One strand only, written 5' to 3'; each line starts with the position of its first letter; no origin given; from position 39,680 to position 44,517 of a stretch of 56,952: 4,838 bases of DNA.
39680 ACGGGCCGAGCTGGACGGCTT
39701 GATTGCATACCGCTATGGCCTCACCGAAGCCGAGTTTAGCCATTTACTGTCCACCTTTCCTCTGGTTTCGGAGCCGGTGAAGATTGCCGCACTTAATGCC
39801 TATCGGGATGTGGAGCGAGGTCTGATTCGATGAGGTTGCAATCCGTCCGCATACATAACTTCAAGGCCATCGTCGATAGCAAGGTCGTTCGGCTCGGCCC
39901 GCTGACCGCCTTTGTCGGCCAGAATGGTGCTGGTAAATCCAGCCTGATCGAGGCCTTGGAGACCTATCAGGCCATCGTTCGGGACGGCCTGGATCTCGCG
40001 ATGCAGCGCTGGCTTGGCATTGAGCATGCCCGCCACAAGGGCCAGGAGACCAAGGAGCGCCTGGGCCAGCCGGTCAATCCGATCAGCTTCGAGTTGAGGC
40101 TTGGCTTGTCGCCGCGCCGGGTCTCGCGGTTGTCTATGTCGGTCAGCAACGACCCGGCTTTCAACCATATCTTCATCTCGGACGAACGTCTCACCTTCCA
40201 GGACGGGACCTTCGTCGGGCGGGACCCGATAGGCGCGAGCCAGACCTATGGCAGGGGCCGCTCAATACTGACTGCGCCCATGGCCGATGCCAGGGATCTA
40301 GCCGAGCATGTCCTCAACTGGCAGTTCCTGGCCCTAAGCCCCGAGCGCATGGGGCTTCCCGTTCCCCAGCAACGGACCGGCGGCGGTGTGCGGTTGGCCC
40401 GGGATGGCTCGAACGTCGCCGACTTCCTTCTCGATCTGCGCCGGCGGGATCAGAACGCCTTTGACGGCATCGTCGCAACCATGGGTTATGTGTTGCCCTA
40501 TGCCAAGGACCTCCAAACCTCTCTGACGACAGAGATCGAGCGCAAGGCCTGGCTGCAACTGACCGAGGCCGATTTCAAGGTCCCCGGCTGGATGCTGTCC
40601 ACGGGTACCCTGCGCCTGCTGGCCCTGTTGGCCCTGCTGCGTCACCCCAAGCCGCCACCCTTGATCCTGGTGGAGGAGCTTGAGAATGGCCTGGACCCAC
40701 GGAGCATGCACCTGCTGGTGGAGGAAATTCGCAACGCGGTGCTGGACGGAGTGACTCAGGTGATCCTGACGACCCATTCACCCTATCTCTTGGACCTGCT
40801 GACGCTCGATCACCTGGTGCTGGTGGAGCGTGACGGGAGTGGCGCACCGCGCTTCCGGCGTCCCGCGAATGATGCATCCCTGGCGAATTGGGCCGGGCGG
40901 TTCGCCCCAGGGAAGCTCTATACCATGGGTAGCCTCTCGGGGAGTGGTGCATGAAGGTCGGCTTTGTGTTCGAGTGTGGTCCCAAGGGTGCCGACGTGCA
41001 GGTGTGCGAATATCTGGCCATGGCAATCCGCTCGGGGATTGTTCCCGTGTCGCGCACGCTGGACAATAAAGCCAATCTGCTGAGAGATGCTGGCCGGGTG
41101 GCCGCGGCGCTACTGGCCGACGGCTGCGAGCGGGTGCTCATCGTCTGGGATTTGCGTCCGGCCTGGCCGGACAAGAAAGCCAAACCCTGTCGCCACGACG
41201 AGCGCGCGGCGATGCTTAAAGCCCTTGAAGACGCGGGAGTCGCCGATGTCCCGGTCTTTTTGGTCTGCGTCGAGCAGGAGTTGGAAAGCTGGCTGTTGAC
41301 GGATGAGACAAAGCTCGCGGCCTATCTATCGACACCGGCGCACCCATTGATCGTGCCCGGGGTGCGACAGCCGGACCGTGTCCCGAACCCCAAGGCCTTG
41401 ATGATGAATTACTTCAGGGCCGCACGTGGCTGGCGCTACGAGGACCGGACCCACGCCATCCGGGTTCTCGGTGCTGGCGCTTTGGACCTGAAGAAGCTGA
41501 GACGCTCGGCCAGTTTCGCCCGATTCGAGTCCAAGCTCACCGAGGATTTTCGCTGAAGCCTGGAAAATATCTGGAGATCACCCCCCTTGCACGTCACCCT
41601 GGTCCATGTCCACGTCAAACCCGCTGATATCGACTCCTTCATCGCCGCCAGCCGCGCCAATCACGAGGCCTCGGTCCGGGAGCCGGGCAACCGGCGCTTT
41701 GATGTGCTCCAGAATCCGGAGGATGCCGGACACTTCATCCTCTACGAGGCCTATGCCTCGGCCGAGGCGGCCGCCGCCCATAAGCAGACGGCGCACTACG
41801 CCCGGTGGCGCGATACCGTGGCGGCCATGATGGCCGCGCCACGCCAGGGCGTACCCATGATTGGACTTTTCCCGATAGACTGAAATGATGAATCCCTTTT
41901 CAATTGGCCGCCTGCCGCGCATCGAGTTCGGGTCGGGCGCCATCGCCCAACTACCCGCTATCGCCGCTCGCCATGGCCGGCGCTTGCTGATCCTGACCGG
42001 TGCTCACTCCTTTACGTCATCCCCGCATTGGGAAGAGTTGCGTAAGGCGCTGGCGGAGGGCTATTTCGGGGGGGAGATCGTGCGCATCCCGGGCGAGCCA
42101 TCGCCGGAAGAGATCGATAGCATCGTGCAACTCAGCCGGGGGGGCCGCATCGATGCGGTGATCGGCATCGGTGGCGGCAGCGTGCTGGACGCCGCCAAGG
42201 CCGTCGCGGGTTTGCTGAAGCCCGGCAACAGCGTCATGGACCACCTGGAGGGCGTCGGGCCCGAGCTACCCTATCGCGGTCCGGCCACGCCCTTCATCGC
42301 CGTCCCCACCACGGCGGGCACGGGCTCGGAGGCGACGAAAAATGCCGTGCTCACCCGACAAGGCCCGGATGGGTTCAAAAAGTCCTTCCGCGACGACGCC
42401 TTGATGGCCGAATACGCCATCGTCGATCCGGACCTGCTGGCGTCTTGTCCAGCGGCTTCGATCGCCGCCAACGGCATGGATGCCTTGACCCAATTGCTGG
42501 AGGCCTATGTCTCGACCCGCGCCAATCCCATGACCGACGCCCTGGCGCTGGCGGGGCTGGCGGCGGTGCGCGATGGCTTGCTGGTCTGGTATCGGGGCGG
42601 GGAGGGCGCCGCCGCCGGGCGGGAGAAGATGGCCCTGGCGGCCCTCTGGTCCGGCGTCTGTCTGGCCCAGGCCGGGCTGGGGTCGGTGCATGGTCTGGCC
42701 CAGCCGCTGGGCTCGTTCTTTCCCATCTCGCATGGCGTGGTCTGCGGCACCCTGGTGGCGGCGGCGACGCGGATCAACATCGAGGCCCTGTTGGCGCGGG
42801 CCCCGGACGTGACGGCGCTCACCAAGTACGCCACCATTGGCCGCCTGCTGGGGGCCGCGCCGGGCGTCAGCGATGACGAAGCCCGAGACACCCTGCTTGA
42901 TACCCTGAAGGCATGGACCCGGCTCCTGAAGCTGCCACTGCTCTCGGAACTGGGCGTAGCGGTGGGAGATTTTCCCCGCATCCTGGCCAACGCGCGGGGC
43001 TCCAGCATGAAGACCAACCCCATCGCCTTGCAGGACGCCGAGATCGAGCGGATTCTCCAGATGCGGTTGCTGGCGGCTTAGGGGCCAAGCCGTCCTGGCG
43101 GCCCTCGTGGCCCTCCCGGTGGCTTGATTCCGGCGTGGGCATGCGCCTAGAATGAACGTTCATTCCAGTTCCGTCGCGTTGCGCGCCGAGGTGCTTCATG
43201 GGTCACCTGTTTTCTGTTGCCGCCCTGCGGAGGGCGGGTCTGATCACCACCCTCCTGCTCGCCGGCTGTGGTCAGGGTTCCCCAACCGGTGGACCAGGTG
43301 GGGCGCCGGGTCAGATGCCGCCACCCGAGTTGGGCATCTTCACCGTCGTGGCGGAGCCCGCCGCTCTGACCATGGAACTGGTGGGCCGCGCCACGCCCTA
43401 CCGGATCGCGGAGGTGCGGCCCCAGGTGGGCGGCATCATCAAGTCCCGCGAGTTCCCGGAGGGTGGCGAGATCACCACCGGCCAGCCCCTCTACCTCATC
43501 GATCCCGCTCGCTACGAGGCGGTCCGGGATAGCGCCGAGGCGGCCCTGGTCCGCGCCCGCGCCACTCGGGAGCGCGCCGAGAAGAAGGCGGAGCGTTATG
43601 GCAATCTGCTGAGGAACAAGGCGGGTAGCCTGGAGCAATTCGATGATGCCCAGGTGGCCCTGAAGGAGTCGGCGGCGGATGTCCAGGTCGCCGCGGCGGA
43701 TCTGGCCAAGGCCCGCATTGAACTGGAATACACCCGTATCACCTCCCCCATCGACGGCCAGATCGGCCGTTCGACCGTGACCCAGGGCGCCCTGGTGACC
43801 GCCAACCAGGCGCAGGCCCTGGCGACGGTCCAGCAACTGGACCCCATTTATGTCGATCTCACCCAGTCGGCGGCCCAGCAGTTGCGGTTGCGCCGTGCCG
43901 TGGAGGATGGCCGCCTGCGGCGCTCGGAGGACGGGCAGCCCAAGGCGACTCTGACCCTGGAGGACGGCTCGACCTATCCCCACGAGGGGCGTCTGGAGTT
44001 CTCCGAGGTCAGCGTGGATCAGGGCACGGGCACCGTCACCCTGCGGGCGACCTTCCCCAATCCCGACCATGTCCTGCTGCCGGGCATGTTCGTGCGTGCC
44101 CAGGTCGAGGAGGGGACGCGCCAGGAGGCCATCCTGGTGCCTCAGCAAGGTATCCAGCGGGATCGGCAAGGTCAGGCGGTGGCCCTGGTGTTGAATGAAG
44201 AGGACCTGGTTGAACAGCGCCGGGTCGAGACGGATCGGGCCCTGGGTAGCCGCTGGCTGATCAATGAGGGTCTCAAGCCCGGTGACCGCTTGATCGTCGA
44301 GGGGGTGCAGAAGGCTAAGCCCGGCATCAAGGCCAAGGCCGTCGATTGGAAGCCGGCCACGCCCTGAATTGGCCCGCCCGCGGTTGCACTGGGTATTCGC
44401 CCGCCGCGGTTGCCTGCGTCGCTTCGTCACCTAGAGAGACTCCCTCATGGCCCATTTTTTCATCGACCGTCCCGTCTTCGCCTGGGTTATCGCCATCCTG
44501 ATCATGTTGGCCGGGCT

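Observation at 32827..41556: Four-gene, co-directional cassette (last three genes translationally coupled): PLD-SNF2 helicase, MmeI-like N6A methyltransferase, ABC ATPase, DUF4276. Candidate composite defence system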

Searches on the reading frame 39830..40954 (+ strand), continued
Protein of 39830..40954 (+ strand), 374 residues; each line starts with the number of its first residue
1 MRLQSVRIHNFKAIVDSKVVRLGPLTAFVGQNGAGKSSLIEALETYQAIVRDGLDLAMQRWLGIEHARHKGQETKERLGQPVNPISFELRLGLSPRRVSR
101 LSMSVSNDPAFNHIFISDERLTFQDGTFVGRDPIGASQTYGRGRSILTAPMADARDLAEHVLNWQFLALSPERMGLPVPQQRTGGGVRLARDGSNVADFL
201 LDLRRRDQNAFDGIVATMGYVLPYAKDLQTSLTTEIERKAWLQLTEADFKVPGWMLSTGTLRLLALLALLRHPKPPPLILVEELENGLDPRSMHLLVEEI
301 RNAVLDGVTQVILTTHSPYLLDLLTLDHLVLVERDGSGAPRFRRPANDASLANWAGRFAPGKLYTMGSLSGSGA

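Call 101: get_annotated_region(hit=H2, flank=9000)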
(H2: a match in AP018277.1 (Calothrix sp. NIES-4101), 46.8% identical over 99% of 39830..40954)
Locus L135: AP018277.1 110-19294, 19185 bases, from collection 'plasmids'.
description: Calothrix sp. NIES-4101 plasmid plasmid4 DNA, complete genome
organism: Calothrix sp. NIES-4101 (NCBI taxid 2005461)
taxonomy: Bacteria; Cyanobacteriota; Cyanophyceae; Nostocales; Calotrichaceae; Calothrix; Calothrix sp. NIES-4101
host: -; source: -; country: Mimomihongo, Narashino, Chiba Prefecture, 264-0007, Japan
typing (MOB-suite, as given by PLSDB): mobilizable; replicon rep_cluster_555; relaxase MOBP,MOBP
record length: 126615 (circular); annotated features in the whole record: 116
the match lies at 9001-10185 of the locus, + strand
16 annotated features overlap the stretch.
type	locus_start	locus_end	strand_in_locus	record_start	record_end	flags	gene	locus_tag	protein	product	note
CDS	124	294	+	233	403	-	-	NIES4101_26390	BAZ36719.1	hypothetical protein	-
CDS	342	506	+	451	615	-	-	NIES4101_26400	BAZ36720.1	hypothetical protein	-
CDS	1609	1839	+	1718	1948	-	-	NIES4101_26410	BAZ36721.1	hypothetical protein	-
CDS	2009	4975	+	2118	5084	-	-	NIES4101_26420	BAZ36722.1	helicase superfamily protein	-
CDS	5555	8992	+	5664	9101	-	-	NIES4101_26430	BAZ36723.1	putative transcriptional regulator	-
CDS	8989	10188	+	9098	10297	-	-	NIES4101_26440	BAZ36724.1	hypothetical protein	-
CDS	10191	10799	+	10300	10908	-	-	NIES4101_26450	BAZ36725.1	hypothetical protein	-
CDS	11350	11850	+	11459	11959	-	-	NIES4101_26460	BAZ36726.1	hypothetical protein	-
CDS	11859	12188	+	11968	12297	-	-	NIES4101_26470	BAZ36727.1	transposase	-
CDS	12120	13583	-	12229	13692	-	-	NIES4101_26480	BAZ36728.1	hypothetical protein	-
CDS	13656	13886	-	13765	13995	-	-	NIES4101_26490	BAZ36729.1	hypothetical protein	-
CDS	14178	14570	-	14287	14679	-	-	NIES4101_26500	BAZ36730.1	hypothetical protein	-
CDS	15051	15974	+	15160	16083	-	-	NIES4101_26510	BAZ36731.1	hypothetical protein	-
CDS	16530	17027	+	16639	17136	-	-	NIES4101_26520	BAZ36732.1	hypothetical protein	-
CDS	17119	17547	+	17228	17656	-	-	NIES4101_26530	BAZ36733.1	hypothetical protein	-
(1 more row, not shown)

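Call 105: find_related_loci(query=window:39830-40954:+, collection=viral_contigs, flank=9000)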
Query window:39830-40954:+ (374 aa) in viral_contigs; peptide patterns used: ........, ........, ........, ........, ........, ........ (x = any residue, [..] = any of these).
3 stretches matched a pattern, but none encodes a relative of the query by tblastn (E <= 1e-3).

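Call 115: search_protein_families(library=pfam, proteins=[L095:6894-8810:+, L095:8807-9757:+, L095:2387-3970:+], max_evalue=0.001)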
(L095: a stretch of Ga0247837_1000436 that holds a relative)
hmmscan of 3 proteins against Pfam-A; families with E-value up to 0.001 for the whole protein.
L095:6894-8810:+ (638 aa): 1 family
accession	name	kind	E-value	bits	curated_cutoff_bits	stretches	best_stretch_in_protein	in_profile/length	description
PF07669.17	Eco57I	-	1.5e-08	35.4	25.3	1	271-363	68-167/171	Eco57I restriction-modification methylase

L095:8807-9757:+ (316 aa): 2 families
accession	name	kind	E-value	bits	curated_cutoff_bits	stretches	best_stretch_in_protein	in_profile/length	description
PF06616.17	BsuBI_PstI_RE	-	3.7e-59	199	27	1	155-308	1-154/154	BsuBI/PstI restriction endonuclease domain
PF17728.7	BsuBI_PstI_RE_N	-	3.8e-52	176.3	27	1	6-143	2-139/140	BsuBI/PstI restriction endonuclease HTH domain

L095:2387-3970:+ (527 aa): 1 family
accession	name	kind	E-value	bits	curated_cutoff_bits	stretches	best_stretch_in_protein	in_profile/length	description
PF07669.17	Eco57I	-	1.5e-09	38.6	25.3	1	157-248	74-171/171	Eco57I restriction-modification methylase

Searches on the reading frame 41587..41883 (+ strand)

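Call 12: search_protein_families(library=pfam, proteins=[window:41587-41883:+], max_evalue=0.0001)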
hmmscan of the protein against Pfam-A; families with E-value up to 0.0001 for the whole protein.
window:41587-41883:+ (98 aa): 1 family
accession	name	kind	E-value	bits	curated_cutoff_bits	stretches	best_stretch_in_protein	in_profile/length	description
PF03992.22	ABM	-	1.9e-17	63.6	23.1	1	1-76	1-77/78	Antibiotic biosynthesis monooxygenase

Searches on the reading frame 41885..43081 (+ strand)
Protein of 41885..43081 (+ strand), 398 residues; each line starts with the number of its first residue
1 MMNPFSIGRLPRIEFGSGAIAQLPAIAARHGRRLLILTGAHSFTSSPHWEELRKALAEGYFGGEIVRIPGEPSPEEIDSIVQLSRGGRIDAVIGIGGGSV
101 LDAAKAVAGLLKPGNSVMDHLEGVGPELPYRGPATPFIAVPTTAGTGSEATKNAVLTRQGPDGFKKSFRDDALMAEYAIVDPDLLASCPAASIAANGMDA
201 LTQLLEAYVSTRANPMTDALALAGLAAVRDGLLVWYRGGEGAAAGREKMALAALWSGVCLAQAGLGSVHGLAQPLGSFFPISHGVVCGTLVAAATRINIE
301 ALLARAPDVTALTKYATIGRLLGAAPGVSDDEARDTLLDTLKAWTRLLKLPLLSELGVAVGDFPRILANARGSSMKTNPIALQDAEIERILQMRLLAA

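Call 12: search_protein_families(library=pfam, proteins=[window:41885-43081:+], max_evalue=0.0001)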
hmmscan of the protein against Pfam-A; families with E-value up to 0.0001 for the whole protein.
window:41885-43081:+ (398 aa): 3 families
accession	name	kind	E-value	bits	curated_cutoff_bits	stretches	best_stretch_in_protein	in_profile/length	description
PF00465.25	Fe-ADH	-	4.9e-41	140.6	31.3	1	12-182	3-168/168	Iron-containing alcohol dehydrogenase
PF25137.1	ADH_Fe_C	-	1.7e-29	103.4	27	1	194-392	2-191/194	Fe-containing alcohol dehydrogenase family, C-terminal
PF13685.12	Fe-ADH_2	-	3.1e-11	43.9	28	1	15-110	2-96/149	Iron-containing alcohol dehydrogenase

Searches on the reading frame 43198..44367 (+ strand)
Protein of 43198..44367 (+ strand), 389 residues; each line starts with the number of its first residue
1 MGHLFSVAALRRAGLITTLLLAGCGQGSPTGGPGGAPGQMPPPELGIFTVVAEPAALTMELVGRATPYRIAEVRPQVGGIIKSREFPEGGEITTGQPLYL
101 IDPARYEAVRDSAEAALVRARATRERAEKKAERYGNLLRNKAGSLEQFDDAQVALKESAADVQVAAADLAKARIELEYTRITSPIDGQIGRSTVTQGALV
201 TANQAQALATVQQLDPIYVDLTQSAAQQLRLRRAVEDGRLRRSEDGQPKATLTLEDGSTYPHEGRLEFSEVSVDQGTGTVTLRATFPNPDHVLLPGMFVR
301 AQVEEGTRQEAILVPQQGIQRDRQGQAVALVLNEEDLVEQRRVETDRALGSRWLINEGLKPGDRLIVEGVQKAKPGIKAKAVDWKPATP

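Call 12: search_protein_families(library=pfam, proteins=[window:43198-44367:+], max_evalue=0.0001)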
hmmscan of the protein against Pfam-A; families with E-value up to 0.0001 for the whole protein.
window:43198-44367:+ (389 aa): 3 families
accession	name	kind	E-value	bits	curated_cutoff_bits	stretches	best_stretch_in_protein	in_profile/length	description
PF16576.10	HlyD_D23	-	3.3e-13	49.8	30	1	69-299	18-214/214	Barrel-sandwich domain of CusB or HlyD membrane-fusion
PF13437.12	HlyD_3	-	3e-08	34.8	22.2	1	181-296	2-106/106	HlyD family secretion protein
PF00529.27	CusB_dom_1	-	3.2e-07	30.9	26.5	1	212-367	12-89/89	Cation efflux system protein CusB domain 1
